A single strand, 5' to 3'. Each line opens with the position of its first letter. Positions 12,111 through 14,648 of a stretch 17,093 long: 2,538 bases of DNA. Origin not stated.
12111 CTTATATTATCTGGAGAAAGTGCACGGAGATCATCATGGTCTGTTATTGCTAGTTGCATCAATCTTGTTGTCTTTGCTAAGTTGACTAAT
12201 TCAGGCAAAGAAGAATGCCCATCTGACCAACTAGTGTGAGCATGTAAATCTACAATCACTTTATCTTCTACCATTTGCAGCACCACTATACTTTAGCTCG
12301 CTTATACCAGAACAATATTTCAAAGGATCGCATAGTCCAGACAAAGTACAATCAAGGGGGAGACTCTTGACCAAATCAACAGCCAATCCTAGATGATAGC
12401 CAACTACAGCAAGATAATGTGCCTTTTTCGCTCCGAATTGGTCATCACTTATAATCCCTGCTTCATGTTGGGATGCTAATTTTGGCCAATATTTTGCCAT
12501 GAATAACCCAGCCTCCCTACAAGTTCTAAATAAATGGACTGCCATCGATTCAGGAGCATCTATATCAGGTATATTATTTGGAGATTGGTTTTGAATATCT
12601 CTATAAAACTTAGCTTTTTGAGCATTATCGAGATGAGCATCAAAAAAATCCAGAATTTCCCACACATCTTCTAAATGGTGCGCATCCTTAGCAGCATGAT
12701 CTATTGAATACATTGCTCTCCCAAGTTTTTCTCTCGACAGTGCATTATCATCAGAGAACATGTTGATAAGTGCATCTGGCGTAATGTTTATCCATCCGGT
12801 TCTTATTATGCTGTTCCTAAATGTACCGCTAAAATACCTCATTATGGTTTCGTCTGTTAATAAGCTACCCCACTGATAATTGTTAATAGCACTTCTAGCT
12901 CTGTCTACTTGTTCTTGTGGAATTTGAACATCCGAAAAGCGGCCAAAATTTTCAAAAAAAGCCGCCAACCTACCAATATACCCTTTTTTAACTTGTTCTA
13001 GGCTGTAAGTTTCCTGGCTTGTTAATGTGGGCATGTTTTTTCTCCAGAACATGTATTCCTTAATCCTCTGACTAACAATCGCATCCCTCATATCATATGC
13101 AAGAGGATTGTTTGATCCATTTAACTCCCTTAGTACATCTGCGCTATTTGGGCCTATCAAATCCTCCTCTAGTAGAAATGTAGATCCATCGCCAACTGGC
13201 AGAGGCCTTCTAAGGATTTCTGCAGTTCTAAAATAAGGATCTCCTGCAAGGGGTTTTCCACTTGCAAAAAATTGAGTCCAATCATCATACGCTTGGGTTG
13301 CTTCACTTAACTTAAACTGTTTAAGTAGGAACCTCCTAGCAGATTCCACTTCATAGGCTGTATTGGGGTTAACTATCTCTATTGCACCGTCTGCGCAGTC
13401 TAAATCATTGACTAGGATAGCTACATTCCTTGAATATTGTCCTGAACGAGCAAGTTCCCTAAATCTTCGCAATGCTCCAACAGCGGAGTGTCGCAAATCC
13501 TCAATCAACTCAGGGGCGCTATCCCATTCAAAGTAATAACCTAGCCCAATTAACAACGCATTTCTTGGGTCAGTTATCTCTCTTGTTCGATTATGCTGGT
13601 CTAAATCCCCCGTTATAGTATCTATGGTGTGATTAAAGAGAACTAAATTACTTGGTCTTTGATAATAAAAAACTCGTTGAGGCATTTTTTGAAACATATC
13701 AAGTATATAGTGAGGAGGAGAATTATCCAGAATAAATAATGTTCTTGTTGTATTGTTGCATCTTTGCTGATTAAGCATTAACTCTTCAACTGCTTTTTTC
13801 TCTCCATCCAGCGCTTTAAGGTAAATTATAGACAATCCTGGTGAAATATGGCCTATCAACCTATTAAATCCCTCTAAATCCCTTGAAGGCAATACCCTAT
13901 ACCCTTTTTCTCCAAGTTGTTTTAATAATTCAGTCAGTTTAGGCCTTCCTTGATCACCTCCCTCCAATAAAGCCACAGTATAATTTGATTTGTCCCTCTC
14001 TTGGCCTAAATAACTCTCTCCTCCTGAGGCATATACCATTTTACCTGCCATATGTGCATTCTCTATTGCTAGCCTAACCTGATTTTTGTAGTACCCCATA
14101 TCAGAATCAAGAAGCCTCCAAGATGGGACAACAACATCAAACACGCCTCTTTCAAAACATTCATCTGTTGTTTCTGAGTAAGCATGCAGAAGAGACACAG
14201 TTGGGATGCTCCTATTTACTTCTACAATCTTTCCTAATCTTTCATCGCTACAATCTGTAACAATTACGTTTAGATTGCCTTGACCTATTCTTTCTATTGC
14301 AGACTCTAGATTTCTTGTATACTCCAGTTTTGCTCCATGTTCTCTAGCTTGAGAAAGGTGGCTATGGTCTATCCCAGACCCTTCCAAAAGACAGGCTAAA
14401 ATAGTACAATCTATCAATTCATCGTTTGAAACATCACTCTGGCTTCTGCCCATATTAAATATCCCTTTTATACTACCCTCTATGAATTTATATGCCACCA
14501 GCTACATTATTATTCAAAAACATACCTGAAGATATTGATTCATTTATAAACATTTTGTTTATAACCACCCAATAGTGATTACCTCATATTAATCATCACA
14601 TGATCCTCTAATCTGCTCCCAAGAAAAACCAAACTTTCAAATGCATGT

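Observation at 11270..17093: Acyl-phosphate-forming kinase, receiver-like proteins and a PHP phosphoesterase, with no histidine kinase: a candidate uncharacterised signalling or modification module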

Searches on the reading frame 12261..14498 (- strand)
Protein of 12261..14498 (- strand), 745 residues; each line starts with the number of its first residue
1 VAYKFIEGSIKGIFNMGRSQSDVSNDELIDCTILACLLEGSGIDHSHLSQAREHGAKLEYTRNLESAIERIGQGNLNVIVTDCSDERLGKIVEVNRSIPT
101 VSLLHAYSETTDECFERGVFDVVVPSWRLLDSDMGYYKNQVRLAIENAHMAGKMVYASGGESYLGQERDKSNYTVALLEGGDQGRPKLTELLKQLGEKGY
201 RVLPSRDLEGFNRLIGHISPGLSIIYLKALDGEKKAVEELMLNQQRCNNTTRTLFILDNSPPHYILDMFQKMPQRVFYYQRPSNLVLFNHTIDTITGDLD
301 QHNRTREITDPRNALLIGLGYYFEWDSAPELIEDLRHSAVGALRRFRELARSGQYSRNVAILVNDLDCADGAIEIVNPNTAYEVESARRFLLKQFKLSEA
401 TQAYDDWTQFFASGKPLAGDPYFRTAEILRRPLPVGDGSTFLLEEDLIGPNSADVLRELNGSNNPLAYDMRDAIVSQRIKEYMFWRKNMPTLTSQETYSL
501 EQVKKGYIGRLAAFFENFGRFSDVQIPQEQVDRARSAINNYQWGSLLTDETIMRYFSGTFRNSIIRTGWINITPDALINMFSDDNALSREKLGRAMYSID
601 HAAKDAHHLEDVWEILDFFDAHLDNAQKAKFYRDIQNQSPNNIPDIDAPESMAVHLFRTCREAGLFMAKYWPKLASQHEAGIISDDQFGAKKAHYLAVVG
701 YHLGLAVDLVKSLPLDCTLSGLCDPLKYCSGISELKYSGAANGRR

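Call 4: search_protein_families(library=pfam, proteins=[window:12261-14498:-], max_evalue=0.1)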
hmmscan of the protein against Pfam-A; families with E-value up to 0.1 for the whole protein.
window:12261-14498:- (745 aa): 1 family
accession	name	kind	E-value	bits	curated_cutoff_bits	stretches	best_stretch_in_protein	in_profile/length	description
PF09851.14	SHOCT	-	0.018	15.2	27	1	673-694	5-26/28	Short C-terminal domain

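Call 5: search_protein_families(library=ncbifam, proteins=[window:12261-14498:-], max_evalue=0.1)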
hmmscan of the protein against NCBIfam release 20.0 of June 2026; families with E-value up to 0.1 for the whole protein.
window:12261-14498:- (745 aa): 0 families

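Call 9: find_encoding_contigs(protein=window:12261-14498:-, flank=10000, max_places=6)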
Protein window:12261-14498:- (745 aa): no gene with exactly this product is on record in the collection.

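Call 10: find_homologous_proteins(query=window:12261-14498:-)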
Query window:12261-14498:- (745 aa): 1 proteins with E <= 0.001 among 8000 candidates.
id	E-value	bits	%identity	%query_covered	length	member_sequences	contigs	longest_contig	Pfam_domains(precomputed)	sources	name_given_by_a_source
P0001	0.0e+0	1720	100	100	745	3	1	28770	-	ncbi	-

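Call 12: find_encoding_contigs(protein=P0001, flank=10000)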
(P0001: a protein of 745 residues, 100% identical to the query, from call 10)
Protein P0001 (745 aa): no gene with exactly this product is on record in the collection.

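Call 24: search_protein_representatives(protein=window:12261-14498:-)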
Query: 745 residues. Proteins with E-value up to 0.001 (for the whole library): 29; up to 1e-10: 15; up to 1e-30: 5. The best 29 are listed.
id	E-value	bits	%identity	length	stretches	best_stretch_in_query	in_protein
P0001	0.0e+00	1719.8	100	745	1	1-745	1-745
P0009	7.2e-107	375.1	42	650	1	293-736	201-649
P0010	6.8e-37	143.8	31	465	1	341-712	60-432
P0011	1.8e-34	135.8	28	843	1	339-718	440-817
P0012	5.1e-34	134.3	26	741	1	71-722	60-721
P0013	5.0e-27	111.2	28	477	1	370-700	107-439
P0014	3.9e-26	108.2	32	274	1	503-737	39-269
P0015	8.5e-26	107.1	29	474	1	370-701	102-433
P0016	3.7e-22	95.1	43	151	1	596-737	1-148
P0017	4.7e-20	88.2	28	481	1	371-703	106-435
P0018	4.0e-19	85.1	26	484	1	370-706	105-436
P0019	1.1e-17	80.4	27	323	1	433-697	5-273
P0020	4.9e-15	71.5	27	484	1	370-691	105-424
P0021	2.2e-11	59.5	24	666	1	385-713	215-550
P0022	3.8e-11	58.7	24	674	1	438-712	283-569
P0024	1.7e-06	43.3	22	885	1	440-702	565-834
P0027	1.0e-04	37.5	24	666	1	354-710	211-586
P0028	1.6e-04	36.8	20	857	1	469-630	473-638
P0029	2.2e-04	36.4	23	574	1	434-701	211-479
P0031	3.9e-04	35.5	23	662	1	440-712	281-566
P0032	4.5e-04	35.3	22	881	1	467-634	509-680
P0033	5.7e-04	35.0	22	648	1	441-705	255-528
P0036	7.7e-04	34.5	22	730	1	368-709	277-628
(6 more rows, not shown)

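Call 27: search_protein_families(library=pfam, alignment_id=A2, max_evalue=0.001)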
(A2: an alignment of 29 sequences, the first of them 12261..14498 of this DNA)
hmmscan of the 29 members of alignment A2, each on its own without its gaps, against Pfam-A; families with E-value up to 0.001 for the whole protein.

A. member 1, window:12261-14498:- (745 aa): 0 families

B. families by the number of members that match (of 29 scanned): 2 families
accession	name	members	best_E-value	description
PF00072.30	Response_reg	4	1e-22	Response regulator receiver domain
PF21714.3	KaiA_N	1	0.00064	Circadian clock protein KaiA, N-terminal domain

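Call 36: find_related_loci(query=A5, collection=genome_contigs, flank=10000)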
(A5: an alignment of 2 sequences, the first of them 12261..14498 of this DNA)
Query A5 (745 aa) in genome_contigs; peptide patterns used: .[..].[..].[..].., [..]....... (x = any residue, [..] = any of these).
32 stretches matched a pattern, but none encodes a relative of the query by tblastn (E <= 1e-3).

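Call 43: find_encoding_contigs(protein=P0009, flank=10000)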
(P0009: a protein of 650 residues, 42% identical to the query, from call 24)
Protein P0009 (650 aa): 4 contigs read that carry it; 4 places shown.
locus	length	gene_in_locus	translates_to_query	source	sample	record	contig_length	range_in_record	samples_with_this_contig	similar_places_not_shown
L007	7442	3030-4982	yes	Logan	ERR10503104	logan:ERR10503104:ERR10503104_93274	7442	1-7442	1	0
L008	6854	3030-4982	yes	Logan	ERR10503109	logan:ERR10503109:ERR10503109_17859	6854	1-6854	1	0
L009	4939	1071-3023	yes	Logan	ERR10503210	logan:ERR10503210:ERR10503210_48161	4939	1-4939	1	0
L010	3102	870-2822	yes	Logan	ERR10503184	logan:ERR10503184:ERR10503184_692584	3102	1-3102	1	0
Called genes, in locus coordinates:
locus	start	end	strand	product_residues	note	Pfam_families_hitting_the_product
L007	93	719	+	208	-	-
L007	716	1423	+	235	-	PF09970:DUF2204, PF19502:DUF6036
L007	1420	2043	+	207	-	PF02163:Peptidase_M50 (faint)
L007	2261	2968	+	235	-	-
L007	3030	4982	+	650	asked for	-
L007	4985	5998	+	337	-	PF02811:PHP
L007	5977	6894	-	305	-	PF04014:MazE_antitoxin (weak), PF01895:PhoU (faint)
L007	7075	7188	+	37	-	-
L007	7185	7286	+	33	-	-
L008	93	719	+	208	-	-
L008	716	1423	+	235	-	PF09970:DUF2204, PF19502:DUF6036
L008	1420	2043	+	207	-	PF02163:Peptidase_M50 (faint)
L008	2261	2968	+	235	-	-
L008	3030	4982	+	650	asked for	-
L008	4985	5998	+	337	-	PF02811:PHP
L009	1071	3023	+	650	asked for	-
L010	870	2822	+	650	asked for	-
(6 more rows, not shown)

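Call 44: find_encoding_contigs(protein=P0012, flank=8000, max_places=4)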
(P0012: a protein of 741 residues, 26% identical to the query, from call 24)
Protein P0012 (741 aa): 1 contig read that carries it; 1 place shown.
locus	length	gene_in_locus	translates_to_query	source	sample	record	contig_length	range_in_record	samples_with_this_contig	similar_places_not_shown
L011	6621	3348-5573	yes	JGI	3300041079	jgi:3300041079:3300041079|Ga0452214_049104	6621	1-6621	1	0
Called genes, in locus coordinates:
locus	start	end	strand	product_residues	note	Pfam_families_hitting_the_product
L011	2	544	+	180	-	?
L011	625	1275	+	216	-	-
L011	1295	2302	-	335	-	-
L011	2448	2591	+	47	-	-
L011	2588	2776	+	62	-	-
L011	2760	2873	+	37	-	-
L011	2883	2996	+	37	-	-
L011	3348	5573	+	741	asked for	-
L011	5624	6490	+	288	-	-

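Call 45: find_encoding_contigs(protein=P0011, flank=8000, max_places=4)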
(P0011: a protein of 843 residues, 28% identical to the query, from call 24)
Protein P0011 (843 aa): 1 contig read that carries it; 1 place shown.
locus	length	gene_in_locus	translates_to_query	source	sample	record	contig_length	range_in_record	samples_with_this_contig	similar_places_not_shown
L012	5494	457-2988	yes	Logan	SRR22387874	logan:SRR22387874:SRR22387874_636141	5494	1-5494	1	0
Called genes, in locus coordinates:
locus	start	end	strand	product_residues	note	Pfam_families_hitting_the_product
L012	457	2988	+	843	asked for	-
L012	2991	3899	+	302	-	-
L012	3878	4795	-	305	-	PF04014:MazE_antitoxin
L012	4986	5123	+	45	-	-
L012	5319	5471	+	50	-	-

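Call 49: predict_structure(alignment_id=A3)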
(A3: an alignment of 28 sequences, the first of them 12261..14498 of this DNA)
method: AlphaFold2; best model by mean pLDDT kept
length: 745 residues; sequences in the alignment: 28
mean_pLDDT: 65.4   pTM: 0.58
mean pLDDT of the five models: 65.4, 64.7, 63.3, 63.2, 61.3
residues with pLDDT >= 90: 269; 70-90: 90; 50-70: 71; < 50: 315
segments of 3 or more residues with pLDDT < 50: 1-20, 36-44, 50-52, 54-64, 74-138, 143-193, 195-236, 239-327, 354-364, 740-745
pLDDT, mean of each block of 10 residues (from residue 1): 36 41 50 49 47 47 50 43 34 30 29 35 32 44 45 28 27 23 39 44 36 40 38 47 42 35 32 25 30 37 41 46 45 54 57 46 51 69 77 86 92 85 89 82 88 94 95 97 93 82 96 95 96 98 95 90 92 94 93 94 93 97 96 94 93 98 94 87 87 96 98 96 97 80 37
secondary structure, 60 per line:
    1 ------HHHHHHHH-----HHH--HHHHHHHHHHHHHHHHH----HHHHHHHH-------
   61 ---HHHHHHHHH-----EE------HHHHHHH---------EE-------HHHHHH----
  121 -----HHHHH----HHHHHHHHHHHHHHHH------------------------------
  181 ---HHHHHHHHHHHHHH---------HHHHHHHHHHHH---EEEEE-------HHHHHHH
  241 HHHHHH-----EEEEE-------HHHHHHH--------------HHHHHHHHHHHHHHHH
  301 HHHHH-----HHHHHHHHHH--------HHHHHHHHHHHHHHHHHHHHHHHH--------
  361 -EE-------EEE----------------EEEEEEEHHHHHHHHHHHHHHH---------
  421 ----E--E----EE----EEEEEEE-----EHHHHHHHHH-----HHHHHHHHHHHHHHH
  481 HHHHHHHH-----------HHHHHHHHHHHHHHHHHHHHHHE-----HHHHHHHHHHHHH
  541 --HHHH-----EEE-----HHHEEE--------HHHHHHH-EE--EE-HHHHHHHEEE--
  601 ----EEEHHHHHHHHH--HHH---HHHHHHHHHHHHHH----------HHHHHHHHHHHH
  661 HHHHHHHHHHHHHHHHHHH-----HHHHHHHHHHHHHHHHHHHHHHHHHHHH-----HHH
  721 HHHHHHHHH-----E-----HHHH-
elements in order (helices of 4 or more, strands of 3 or more residues): H7-14 H25-41 H46-53 H64-72 H86-92 H111-116 H126-130 H135-150 H184-197 H207-218 E222-226 H234-246 E252-256 H264-270 H285-305 H311-320 H329-352 E371-373 E390-396 H397-411 E439-445 H452-460 H466-488 H500-521 H528-540 H543-546 E552-554 E563-565 H574-580 H589-595 E596-598 E605-607 H608-616 H625-638 H649-679 H685-712 H718-729 H741-744

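Call 54: fold_search(model_id=the predicted structure, library=pdb)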
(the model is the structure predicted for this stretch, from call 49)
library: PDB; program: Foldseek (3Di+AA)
matches with E <= 10: 1361; with E <= 0.001: 22
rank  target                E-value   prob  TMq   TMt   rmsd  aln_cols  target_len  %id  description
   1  3w0m                  9.1e-05  1.00  0.24  0.52   7.7       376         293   10  Crystal structure of a thermostable mutant of aminoglycoside phosphotransferase APH(4)-Ia, apo form (released 2013-08-07)
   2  4feu_B                9.6e-05  1.00  0.24  0.54   6.6       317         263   14  Crystal structure of the aminoglycoside phosphotransferase APH(3')-Ia, with substrate kanamycin and small molecule inh (released 2012-06-20)
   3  4gkh_K                1.2e-04  1.00  0.23  0.53   6.9       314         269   14  Crystal structure of the aminoglycoside phosphotransferase APH(3')-Ia, with substrate kanamycin and small molecule inh (released 2012-09-05)
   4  4ocj                  1.2e-04  1.00  0.25  0.46   9.8       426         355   13  N-acetylhexosamine 1-phosphate kinase in complex with GlcNAc (released 2014-05-14)
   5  4fev_C                1.4e-04  1.00  0.23  0.54   7.5       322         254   14  Crystal structure of the aminoglycoside phosphotransferase APH(3')-Ia, with substrate kanamycin and small molecule inh (released 2012-06-20)
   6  4feu_F                2.0e-04  1.00  0.23  0.57   6.4       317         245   13  Crystal structure of the aminoglycoside phosphotransferase APH(3')-Ia, with substrate kanamycin and small molecule inh (released 2012-06-20)
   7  4gki_L                2.1e-04  1.00  0.23  0.52   7.6       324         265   14  Crystal structure of the aminoglycoside phosphotransferase APH(3')-Ia, with substrate kanamycin and small molecule inh (released 2012-09-05)
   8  4gkh_G                2.2e-04  1.00  0.24  0.54   6.8       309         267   13  Crystal structure of the aminoglycoside phosphotransferase APH(3')-Ia, with substrate kanamycin and small molecule inh (released 2012-09-05)
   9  4gki_F                3.1e-04  1.00  0.21  0.49  10.2       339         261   12  Crystal structure of the aminoglycoside phosphotransferase APH(3')-Ia, with substrate kanamycin and small molecule inh (released 2012-09-05)
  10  4gkh_D                3.1e-04  1.00  0.21  0.49   9.1       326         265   14  Crystal structure of the aminoglycoside phosphotransferase APH(3')-Ia, with substrate kanamycin and small molecule inh (released 2012-09-05)
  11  3w0n                  3.2e-04  1.00  0.20  0.42  10.2       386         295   11  Crystal structure of a thermostable mutant of aminoglycoside phosphotransferase APH(4)-Ia, ternary complex with AMP-PNP  (released 2013-08-07)
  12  3w0s                  3.8e-04  1.00  0.24  0.49   8.7       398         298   10  Crystal structure of aminoglycoside phosphotransferase APH(4)-Ia, ternary complex with AMP-PNP and hygromycin B (released 2013-08-07)
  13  3w0p                  4.0e-04  1.00  0.24  0.51   7.3       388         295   11  Crystal structure of a thermostable mutant of aminoglycoside phosphotransferase APH(4)-Ia (D198A), ternary complex with  (released 2013-08-07)
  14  4ej7_B                4.0e-04  1.00  0.22  0.49   9.9       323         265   15  Crystal structure of the aminoglycoside phosphotransferase APH(3')-Ia, ATP-bound (released 2012-04-18)
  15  4gki_B                4.0e-04  1.00  0.20  0.47  10.9       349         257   12  Crystal structure of the aminoglycoside phosphotransferase APH(3')-Ia, with substrate kanamycin and small molecule inh (released 2012-09-05)
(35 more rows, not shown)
